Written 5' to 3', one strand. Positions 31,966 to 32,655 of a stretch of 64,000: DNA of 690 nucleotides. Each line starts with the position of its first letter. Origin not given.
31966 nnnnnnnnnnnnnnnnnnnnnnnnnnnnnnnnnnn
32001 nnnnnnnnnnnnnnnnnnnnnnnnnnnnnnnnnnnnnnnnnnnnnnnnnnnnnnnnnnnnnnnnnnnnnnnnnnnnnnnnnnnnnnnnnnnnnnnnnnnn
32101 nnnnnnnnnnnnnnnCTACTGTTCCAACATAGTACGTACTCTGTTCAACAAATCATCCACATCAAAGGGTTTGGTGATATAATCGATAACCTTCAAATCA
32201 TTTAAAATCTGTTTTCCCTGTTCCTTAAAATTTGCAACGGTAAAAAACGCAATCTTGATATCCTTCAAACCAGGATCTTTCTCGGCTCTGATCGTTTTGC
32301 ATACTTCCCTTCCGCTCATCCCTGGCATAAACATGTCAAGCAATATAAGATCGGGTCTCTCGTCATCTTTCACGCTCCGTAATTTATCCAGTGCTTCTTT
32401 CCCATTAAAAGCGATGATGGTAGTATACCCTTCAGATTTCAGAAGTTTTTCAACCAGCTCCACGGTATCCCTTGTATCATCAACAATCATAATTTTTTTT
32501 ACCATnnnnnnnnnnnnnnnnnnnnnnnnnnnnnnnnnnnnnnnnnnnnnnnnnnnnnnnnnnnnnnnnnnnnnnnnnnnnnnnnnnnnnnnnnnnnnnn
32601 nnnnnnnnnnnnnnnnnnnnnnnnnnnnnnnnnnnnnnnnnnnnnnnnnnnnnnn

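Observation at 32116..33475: Compact RHH regulator / membrane-anchored DUF835 / response regulator operon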

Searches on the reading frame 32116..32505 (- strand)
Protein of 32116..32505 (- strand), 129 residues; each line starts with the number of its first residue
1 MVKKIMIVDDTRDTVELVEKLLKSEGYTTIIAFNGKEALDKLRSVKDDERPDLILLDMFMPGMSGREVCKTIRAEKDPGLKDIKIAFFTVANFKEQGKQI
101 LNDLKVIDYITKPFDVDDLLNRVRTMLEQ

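Call 3: search_protein_families(library=pfam, proteins=[window:32116-32505:-], max_evalue=0.1)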
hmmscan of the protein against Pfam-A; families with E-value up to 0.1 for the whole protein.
window:32116-32505:- (129 aa): 2 families
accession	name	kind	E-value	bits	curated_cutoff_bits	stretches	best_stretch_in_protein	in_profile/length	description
PF00072.30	Response_reg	-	5e-23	81.8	30.2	1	5-124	1-111/111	Response regulator receiver domain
PF24843.1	DUF7720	-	0.048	14.2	27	0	101-127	47-73/81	Family of unknown function (DUF7720)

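Call 4: search_protein_families(library=ncbifam, proteins=[window:32116-32505:-], max_evalue=0.1)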
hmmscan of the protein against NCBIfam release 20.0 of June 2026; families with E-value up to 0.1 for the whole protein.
window:32116-32505:- (129 aa): 95 families (the best 25 are shown)
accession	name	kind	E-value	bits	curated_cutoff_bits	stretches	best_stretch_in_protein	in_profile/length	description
TIGR02154.1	PhoB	equivalog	1.2e-20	73.8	296.2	1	1-127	1-120/226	phosphate regulon transcriptional regulator PhoB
NF040534.1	resp_reg_YycF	equivalog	1.3e-20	73.7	340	1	3-127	1-115/231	response regulator YycF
NF040689.1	MtrAB_MtrA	equivalog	3e-20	72.5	300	1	5-127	1-113/219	MtrAB system response regulator MtrA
NF007135.0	PRK09581.1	equivalog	4.8e-19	68.5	474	1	1-126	1-119/457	PleD family two-component system response regulator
NF045717.1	DVU0259_DivK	exception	1.7e-18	66.9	160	1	1-127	1-116/117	DVU0259 family response regulator domain-containing protein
NF053854.1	RespRegPhoBBctds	equivalog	1.5e-17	63.7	270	1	5-128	1-116/225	two-component system response regulator PhoB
NF000404.1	vanR-D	exception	1.1e-16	61.1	500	1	1-129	1-118/232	vancomycin resistance response regulator transcription factor VanR-D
NF045944.1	ResRegRpaBCyano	equivalog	5.3e-16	58.7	330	1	6-128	1-113/229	response regulator transcription factor RpaB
NF008296.0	PRK11083.1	equivalog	5.6e-16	58.6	273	1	3-128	4-119/228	two-component system response regulator CreB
NF033117.2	vanR_ACDEGLN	exception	9.7e-16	58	350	1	5-128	1-114/226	VanR-ABDEGLN family response regulator transcription factor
NF008199.0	PRK10955.1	equivalog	1.3e-15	58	341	1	3-128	2-116/232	envelope stress response regulator transcription factor CpxR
NF007005.1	PRK09468.1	equivalog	2.2e-15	56.7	331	1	3-127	4-119/237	osmolarity response regulator transcription factor OmpR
NF000401.1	vanR-A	exception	2.5e-15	56.5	500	1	1-127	1-117/231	vancomycin resistance response regulator transcription factor VanR-A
NF007982.1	PRK10710.1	equivalog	3.4e-14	53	380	1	3-128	8-123/235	envelope stress response regulator BaeR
NF053512.1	nitric_RR_NosR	exception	3.4e-14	52.7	400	1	5-129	1-117/422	response regulator c-di-GMP phosphodiesterase, NosR family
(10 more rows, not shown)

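Call 81: search_protein_families(library=padloc, proteins=[window:32116-32505:-], max_evalue=0.01)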
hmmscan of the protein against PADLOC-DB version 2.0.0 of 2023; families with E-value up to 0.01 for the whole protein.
window:32116-32505:- (129 aa): 3 families
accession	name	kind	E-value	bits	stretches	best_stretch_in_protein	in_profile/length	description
PDLC00405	SduA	-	1.2e-05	23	1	3-67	7-67/323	DUF4263 domain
PDLC04725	PDC-M60B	-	3.1e-05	21.8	1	3-63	4-62/158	-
PDLC04055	PD-T4-6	-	0.00054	16.9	1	3-128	366-484/496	-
